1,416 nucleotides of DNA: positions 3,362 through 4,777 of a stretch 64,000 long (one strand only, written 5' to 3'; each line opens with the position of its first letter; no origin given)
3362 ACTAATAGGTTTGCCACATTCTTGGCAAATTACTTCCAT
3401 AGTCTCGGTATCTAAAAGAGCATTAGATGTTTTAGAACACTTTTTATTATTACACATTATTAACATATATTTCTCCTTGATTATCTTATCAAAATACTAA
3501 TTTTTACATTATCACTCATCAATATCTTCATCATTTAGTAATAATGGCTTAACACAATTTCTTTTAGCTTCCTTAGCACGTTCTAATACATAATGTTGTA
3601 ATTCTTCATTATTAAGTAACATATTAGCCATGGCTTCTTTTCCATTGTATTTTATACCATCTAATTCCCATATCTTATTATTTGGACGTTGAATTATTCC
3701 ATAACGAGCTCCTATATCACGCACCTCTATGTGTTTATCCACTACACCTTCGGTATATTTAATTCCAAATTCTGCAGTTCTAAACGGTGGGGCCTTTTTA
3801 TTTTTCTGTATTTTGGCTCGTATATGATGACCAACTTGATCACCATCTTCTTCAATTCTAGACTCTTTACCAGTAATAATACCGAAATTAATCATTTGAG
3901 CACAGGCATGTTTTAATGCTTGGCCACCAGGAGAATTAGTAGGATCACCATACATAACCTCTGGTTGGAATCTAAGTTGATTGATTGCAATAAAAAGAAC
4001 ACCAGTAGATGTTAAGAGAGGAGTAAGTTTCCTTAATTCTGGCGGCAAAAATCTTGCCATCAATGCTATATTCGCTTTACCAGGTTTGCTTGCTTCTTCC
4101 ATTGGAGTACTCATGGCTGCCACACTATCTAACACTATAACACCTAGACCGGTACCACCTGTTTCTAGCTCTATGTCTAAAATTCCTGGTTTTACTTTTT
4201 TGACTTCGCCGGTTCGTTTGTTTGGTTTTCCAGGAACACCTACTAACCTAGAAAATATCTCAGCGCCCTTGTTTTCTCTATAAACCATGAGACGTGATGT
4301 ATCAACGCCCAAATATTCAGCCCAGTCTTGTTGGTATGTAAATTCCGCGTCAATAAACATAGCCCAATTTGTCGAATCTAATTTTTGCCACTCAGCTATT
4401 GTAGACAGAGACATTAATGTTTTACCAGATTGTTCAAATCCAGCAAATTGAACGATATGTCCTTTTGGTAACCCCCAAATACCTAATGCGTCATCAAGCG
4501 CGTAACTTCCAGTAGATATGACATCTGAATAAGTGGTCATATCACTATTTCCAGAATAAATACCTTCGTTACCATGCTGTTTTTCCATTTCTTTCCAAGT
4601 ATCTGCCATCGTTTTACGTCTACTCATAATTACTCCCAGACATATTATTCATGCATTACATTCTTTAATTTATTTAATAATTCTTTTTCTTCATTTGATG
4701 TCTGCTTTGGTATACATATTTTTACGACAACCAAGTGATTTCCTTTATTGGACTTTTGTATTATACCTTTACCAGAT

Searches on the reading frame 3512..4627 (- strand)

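Call 8: search_protein_families(library=phrogs, proteins=[window:3512-4627:-], max_evalue=0.00001)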
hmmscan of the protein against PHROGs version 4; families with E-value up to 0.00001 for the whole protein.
window:3512-4627:- (371 aa): 3 families
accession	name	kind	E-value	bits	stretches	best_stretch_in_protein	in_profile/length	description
phrog_97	-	other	8.3e-56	191.2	2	3-247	16-250/506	UvsX-like recombinase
phrog_8337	-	DNA, RNA and nucleotide metabolism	1.3e-22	81.5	1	27-277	40-266/273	DNA repair protein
phrog_9666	-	unknown function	1.3e-07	31.2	1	212-287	629-699/779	-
